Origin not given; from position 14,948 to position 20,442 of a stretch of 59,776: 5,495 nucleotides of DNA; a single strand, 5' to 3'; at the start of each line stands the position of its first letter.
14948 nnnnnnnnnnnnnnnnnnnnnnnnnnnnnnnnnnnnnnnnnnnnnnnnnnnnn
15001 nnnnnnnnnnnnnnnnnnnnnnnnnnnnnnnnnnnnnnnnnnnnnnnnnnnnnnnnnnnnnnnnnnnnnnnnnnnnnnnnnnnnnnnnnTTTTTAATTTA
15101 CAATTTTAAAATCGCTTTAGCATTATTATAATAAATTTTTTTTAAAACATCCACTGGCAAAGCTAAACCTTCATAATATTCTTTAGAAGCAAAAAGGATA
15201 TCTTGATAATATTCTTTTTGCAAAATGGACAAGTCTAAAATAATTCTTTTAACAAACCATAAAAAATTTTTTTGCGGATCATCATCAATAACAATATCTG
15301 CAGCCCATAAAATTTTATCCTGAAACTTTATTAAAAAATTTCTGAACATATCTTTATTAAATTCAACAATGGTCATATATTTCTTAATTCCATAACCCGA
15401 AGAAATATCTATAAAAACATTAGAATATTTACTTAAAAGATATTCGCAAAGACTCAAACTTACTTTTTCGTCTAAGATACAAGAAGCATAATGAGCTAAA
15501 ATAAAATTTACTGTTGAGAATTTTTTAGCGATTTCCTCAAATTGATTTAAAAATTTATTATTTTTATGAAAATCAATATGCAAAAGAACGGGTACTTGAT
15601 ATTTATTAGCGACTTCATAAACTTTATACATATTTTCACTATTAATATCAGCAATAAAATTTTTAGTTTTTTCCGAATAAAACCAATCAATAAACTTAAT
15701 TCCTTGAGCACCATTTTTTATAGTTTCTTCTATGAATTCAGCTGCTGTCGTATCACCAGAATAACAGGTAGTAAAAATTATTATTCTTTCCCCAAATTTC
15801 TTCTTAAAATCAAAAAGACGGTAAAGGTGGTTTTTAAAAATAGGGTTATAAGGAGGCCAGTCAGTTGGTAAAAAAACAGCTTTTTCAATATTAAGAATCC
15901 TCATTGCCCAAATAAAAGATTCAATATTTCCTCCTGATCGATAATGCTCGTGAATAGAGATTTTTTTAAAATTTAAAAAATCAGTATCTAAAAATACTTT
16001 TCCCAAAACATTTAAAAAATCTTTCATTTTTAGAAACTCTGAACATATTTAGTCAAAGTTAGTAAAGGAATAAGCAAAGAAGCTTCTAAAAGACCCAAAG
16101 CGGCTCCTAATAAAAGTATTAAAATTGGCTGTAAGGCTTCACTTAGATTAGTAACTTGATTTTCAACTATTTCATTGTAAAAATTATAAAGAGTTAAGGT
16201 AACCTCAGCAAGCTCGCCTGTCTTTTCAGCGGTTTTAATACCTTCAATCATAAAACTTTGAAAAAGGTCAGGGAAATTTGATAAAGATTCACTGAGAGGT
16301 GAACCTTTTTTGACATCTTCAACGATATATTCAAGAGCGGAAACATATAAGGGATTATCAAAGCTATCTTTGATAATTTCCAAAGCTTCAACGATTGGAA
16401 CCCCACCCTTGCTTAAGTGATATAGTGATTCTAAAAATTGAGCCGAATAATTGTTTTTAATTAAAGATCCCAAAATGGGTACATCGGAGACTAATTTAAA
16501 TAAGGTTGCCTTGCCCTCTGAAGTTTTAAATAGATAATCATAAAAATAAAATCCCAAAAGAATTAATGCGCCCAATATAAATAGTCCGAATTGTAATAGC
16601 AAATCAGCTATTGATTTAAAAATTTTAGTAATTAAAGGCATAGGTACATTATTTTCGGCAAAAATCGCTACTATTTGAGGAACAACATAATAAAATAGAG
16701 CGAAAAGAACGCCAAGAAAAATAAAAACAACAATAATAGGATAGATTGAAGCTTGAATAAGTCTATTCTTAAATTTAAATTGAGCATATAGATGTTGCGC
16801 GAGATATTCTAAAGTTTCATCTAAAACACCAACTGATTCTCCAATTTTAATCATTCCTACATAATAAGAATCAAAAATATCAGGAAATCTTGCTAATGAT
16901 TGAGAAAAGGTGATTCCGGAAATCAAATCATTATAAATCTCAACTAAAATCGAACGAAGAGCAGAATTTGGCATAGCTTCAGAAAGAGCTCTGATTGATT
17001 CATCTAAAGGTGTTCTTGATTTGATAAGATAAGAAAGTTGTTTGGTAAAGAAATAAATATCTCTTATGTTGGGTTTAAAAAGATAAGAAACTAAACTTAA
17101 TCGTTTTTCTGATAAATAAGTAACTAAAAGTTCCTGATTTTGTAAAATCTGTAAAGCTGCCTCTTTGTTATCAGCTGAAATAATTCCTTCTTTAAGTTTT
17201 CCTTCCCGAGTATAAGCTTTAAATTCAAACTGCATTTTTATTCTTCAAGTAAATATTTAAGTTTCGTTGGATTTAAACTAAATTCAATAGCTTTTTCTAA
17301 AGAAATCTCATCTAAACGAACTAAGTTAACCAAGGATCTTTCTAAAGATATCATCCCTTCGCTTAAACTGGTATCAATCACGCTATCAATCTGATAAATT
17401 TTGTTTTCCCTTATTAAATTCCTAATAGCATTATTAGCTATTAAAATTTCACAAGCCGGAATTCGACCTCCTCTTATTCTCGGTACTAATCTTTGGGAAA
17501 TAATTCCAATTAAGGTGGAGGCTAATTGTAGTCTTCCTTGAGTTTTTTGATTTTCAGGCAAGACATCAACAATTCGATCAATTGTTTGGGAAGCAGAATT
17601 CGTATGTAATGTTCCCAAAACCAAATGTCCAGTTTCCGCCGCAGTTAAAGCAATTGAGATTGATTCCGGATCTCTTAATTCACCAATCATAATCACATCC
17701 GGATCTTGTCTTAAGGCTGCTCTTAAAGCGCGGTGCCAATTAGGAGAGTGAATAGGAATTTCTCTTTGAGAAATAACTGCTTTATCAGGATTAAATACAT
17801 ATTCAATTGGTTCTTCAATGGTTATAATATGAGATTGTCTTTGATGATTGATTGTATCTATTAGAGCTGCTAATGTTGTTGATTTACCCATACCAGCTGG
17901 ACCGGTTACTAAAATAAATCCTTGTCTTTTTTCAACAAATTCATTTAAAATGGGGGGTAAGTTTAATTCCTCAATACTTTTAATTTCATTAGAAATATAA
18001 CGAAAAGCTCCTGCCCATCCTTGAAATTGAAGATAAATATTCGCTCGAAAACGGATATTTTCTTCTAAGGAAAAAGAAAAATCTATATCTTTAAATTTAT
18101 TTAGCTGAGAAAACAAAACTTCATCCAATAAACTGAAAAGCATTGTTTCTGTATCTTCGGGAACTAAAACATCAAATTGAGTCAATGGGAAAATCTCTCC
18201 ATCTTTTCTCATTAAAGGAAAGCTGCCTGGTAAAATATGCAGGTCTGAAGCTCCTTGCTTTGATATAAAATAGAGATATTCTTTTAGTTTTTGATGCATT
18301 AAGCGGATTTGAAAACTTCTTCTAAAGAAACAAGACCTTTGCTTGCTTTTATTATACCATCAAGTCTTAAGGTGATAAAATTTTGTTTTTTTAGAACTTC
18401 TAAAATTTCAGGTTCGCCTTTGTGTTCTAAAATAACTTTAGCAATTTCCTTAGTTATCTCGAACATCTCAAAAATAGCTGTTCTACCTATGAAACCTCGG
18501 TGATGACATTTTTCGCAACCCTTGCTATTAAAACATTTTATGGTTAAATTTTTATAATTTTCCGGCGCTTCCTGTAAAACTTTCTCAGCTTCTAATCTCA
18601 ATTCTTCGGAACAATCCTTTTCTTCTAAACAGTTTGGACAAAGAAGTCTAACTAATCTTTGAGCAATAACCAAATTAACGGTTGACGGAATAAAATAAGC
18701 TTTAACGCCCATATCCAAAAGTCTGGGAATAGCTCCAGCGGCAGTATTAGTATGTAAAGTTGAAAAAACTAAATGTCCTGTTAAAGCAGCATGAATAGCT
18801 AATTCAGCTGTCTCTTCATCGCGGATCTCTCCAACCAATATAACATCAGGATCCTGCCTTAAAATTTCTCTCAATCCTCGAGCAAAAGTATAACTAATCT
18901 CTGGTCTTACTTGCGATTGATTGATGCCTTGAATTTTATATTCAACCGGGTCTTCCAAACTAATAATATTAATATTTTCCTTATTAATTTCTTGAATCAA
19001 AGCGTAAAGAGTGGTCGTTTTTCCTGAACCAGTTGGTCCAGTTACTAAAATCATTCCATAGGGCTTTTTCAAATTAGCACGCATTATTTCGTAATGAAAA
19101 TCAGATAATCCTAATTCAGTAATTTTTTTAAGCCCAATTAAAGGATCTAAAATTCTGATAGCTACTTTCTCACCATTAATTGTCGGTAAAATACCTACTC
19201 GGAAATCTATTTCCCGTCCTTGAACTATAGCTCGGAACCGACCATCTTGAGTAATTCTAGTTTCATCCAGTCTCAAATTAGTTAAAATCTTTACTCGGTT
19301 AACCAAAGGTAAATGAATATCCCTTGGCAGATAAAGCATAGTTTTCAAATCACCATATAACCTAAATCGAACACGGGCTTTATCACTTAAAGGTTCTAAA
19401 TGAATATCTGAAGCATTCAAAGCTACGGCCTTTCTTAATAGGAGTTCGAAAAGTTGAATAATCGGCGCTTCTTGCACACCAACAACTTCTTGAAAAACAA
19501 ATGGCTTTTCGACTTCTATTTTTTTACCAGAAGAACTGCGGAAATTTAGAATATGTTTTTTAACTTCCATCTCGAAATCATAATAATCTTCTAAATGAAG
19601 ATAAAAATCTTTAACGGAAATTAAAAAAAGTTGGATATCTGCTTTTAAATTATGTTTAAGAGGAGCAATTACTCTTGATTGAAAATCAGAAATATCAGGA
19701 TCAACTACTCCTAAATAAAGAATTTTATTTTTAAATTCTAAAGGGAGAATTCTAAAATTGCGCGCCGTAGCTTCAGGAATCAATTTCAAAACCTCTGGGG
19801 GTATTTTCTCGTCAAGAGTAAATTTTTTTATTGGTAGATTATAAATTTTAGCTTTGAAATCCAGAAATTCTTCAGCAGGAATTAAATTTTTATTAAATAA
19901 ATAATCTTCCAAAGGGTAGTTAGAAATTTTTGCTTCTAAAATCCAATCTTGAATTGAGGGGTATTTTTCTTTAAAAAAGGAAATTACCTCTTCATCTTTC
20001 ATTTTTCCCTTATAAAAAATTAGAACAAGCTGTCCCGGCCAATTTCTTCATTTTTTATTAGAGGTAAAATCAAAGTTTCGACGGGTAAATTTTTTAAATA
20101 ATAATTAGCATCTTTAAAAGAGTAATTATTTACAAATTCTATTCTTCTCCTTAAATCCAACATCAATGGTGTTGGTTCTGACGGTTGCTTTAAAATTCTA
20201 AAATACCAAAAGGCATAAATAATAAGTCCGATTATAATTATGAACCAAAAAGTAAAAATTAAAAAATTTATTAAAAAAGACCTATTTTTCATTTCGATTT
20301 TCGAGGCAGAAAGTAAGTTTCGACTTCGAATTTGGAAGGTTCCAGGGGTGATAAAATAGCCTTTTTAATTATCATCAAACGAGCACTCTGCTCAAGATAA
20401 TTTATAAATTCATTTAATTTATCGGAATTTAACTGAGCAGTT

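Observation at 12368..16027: Amidohydrolase, YcaO and SagB-type dehydrogenase module with a Cys/Ser/Gly-rich substrate gene, embedded inside a type IV pilus operon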

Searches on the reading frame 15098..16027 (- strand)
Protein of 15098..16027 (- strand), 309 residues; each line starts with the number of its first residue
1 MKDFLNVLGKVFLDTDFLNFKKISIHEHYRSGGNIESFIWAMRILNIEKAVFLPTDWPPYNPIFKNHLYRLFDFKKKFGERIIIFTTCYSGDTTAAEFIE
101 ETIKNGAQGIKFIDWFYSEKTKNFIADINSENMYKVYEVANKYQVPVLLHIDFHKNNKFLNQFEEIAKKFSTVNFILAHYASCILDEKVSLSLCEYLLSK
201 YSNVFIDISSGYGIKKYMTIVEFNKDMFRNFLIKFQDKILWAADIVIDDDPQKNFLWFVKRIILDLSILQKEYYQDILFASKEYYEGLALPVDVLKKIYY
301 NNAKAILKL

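Call 4: search_protein_families(library=pfam, proteins=[window:15098-16027:-], max_evalue=0.01)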
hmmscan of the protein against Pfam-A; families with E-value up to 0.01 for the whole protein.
window:15098-16027:- (309 aa): 1 family
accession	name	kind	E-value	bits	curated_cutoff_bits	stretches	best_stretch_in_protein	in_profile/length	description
PF04909.20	Amidohydro_2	-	4.4e-09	36.9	26.4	1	76-309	75-289/289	Amidohydrolase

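Call 5: search_protein_families(library=ncbifam, proteins=[window:15098-16027:-], max_evalue=0.01)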
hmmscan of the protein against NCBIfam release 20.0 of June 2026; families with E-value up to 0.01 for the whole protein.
window:15098-16027:- (309 aa): 2 families
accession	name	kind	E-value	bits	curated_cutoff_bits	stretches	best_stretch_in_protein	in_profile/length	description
TIGR00856.1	pyrC_dimer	equivalog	0.00079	18.5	292.95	1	23-181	8-172/341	dihydroorotase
TIGR01130.1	ER_PDI_fam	subfamily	0.0014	18.2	344.25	1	111-237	204-327/476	protein disulfide-isomerase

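Call 36: find_related_loci(query=A2, collection=metagenome_contigs, flank=10000)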
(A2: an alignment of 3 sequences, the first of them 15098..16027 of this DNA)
Query A2 (309 aa) in metagenome_contigs; peptide patterns used: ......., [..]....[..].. (x = any residue, [..] = any of these).
397 stretches matched a pattern; 12 encode a relative of the query (tblastn E <= 1e-3); 12 distinct loci.
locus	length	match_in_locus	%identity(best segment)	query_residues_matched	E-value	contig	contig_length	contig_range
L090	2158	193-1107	45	4-307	6e-101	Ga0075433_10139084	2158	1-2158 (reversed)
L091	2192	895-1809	45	4-307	7e-101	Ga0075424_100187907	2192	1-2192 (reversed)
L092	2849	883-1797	45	4-307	6e-97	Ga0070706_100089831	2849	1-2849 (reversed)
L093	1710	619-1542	44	1-307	1e-98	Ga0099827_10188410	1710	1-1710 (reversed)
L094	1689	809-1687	45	6-294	1e-96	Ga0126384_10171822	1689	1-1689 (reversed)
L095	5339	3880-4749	44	19-307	3e-91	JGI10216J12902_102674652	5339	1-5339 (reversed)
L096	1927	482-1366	47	15-309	8e-96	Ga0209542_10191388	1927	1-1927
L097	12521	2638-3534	43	10-307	7e-90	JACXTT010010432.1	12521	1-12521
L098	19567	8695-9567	46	19-308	6e-89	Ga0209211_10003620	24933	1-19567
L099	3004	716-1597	47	21-309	8e-90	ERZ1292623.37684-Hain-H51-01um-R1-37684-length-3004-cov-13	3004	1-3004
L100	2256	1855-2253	45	1-133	3e-38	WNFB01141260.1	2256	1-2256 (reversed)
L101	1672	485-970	39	1-160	7e-38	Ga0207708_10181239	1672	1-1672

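Call 40: search_protein_families(library=pfam, proteins=[L098:9595-10848:+, L098:12437-12823:+, L098:14389-15597:-, L098:15385-16791:+, L098:16784-18190:+, L098:4850-6343:-, L097:417-2159:+, L097:3743-5590:+, L097:6485-8050:+, L097:8066-9031:+], max_evalue=0.001)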
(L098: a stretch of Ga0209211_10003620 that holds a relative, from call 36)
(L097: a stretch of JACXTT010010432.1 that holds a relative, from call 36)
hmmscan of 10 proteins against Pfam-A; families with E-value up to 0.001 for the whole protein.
L098:9595-10848:+ (417 aa): 1 family
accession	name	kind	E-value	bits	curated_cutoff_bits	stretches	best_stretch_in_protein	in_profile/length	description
PF00282.25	Pyridoxal_deC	-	9e-21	74.5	27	1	73-336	77-357/375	Pyridoxal-dependent decarboxylase conserved domain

L098:12437-12823:+ (128 aa): 0 families

L098:14389-15597:- (402 aa): 0 families

L098:15385-16791:+ (468 aa): 1 family
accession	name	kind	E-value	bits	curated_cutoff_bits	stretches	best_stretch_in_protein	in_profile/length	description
PF00501.34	AMP-binding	-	0.00062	19.1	29.9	0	118-325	158-374/384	AMP-binding enzyme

L098:16784-18190:+ (468 aa): 0 families

L098:4850-6343:- (497 aa): 2 families
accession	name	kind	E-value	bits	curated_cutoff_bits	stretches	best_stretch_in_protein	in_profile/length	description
PF04055.27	Radical_SAM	-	3.9e-17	63.4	29.5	1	117-276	3-148/166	Radical SAM superfamily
PF13353.11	Fer4_12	-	7.5e-06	26.7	22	1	116-241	10-120/137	4Fe-4S single cluster domain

L097:417-2159:+ (580 aa): 1 family
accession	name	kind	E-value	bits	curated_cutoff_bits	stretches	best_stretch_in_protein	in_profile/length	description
PF02538.19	Hydantoinase_B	-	1.5e-136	456.4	26.8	1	6-522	1-519/519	Hydantoinase B/oxoprolinase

L097:3743-5590:+ (615 aa): 2 families
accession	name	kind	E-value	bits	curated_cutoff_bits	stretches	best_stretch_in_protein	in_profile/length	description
PF09084.16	NMT1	-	1.7e-11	44.9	20.5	1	111-332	11-209/216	NMT1/THI5 like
PF00691.25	OmpA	-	5.8e-05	23.8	27.2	0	476-582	2-87/98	OmpA family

L097:6485-8050:+ (521 aa): 1 family
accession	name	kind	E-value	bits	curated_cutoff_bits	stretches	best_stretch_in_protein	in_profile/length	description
PF00691.25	OmpA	-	4.7e-16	59.4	27.2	1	410-503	1-95/98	OmpA family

L097:8066-9031:+ (321 aa): 0 families

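Call 53: search_solved_structures(query=window:15098-16027:-, max_evalue=1)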
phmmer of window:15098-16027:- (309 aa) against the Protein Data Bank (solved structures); distinct sequences matched with E-value up to 1: 0.

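Call 83: search_solved_structures(query=A5, max_evalue=1)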
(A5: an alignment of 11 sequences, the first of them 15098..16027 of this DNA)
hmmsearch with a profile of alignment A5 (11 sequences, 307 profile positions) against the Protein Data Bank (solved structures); distinct sequences matched with E-value up to 1: 7.
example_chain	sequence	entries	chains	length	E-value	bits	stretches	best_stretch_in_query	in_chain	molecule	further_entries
6d2x_A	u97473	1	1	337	0.06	15.6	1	64-116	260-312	Aryl-phospho-beta-D-glucosidase BglC, GH1 family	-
6d2w_A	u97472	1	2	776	0.12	14.6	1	64-116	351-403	Aryl-phospho-beta-D-glucosidase BglC, GH1 family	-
7q21_V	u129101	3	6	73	0.43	12.8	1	39-69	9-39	Actinobacterial supercomplex, subunit C (AscC)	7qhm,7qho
2nbs_A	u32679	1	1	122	0.53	12.5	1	132-175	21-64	E_1r26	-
3f8p_A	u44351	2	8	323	0.58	12.4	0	124-148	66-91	Thioredoxin reductase (TrxB-3)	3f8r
3f8d_A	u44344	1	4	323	0.63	12.3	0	124-148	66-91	Thioredoxin reductase (TrxB-3)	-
2pd3_A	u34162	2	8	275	0.72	12.1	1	131-192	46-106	Enoyl-[acyl-carrier-protein] reductase [NADH]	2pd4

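Call 102: search_protein_families(library=padloc, proteins=[window:15098-16027:-], max_evalue=0.001)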
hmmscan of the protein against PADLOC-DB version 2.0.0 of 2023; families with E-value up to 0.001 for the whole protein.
window:15098-16027:- (309 aa): 0 families

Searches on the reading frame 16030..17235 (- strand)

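Call 4: search_protein_families(library=pfam, proteins=[window:16030-17235:-], max_evalue=0.01)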
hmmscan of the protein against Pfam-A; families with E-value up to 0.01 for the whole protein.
window:16030-17235:- (401 aa): 1 family
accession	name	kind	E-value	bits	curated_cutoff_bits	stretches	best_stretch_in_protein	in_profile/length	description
PF00482.28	T2SSF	-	4.5e-52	175.7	25.2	2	63-186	1-125/125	Type II secretion system (T2SS), protein F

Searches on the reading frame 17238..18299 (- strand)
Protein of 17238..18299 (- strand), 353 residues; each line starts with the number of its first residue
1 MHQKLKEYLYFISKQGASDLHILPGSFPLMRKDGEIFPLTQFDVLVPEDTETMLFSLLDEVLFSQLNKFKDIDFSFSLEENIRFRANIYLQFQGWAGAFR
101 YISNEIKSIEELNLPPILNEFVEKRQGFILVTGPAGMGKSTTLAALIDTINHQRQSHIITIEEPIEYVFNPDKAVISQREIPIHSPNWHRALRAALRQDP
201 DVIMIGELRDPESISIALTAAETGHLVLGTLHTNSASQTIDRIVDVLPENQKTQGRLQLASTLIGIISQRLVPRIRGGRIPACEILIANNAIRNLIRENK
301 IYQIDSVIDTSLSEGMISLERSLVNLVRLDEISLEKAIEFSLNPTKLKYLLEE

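Call 4: search_protein_families(library=pfam, proteins=[window:17238-18299:-], max_evalue=0.01)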
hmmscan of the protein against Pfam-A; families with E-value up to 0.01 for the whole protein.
window:17238-18299:- (353 aa): 9 families
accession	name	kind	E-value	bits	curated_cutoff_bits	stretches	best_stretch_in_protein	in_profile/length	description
PF00437.27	T2SSE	-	4.1e-48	164.4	24.9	1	117-275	133-281/370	Type II/IV secretion system protein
PF13401.12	AAA_22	-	8e-06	26.6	27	1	124-163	3-41/130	AAA domain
PF13191.12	AAA_16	-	3.5e-05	24.8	32.6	1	122-181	20-64/167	AAA ATPase domain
PF25199.1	nSTAND_NTPase5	-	0.00025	21.3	34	1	122-170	37-85/145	Novel STAND NTPase 5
PF13604.12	AAA_30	-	0.00073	19.8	27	1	119-153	11-45/191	AAA domain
PF20720.3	nSTAND3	-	0.0013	18.9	27.2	1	124-175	15-68/155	Novel STAND NTPase 3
PF13555.12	AAA_29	-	0.0074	16.5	27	0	125-147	21-43/61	P-loop containing region of AAA domain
PF13245.12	AAA_19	-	0.008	16.8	25.1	0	126-156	11-41/134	AAA domain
PF03266.21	NTPase_1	-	0.009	16.3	23.9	0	129-153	2-26/168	NTPase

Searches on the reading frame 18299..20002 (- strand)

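Call 85: search_protein_families(library=pfam, proteins=[window:18299-20002:-], max_evalue=0.01)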
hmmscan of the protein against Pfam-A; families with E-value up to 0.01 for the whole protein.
window:18299-20002:- (567 aa): 19 families
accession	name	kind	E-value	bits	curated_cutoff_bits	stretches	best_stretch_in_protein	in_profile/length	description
PF00437.27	T2SSE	-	2.9e-122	408.4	24.9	1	177-564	4-369/370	Type II/IV secretion system protein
PF05157.20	MshEN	-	9.2e-08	32.4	23.1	1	64-145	10-88/90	MshEN domain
PF13173.12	AAA_14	-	2.3e-06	28.1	27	1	317-406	4-84/129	AAA domain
PF25199.1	nSTAND_NTPase5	-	6.1e-05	23.3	34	1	309-354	35-81/145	Novel STAND NTPase 5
PF13191.12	AAA_16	-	9.5e-05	23.4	32.6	1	312-411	22-112/167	AAA ATPase domain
PF20720.3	nSTAND3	-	0.00017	21.7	27.2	1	315-355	17-57/155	Novel STAND NTPase 3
PF13401.12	AAA_22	-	0.0002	22.1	27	1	315-355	5-45/130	AAA domain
PF13604.12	AAA_30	-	0.00057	20.1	27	1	305-348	8-51/191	AAA domain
PF00004.35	AAA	-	0.0013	19.6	21.2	1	318-393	1-66/131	ATPase family associated with various cellular activities (AAA)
PF13476.12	AAA_23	-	0.0027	18.8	27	0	316-335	20-39/201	AAA domain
PF04851.21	ResIII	-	0.0031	17.9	22.5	1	312-345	20-55/164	Type III restriction enzyme, res subunit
PF13555.12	AAA_29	-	0.0041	17.3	27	1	314-335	21-42/61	P-loop containing region of AAA domain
PF00005.33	ABC_tran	-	0.0042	18.1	25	1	317-375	13-67/137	ABC transporter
PF02492.25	cobW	-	0.0048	16.9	20.7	1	318-347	3-33/180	CobW/HypB/UreG, nucleotide-binding domain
PF01637.24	ATPase_2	-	0.0055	17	33.2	1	312-374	17-79/225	ATPase domain predominantly from Archaea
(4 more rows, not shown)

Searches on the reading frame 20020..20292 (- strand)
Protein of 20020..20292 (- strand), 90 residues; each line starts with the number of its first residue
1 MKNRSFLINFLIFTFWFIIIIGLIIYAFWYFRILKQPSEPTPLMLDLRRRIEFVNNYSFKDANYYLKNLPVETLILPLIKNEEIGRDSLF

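Call 85: search_protein_families(library=pfam, proteins=[window:20020-20292:-], max_evalue=0.01)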
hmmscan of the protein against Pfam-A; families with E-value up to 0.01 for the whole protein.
window:20020-20292:- (90 aa): 0 families

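Call 110: search_protein_families(library=pfam, proteins=[window:20020-20292:-], max_evalue=10)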
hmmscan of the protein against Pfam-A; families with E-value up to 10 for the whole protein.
window:20020-20292:- (90 aa): 2 families
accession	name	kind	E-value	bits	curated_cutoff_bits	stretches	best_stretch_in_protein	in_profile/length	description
PF19942.4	DUF6404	-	0.064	14.1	27.6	1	4-31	45-73/115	Family of unknown function (DUF6404)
PF06143.16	Baculo_11_kDa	-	0.73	9.9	28.4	1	2-39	28-65/84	Baculovirus 11 kDa family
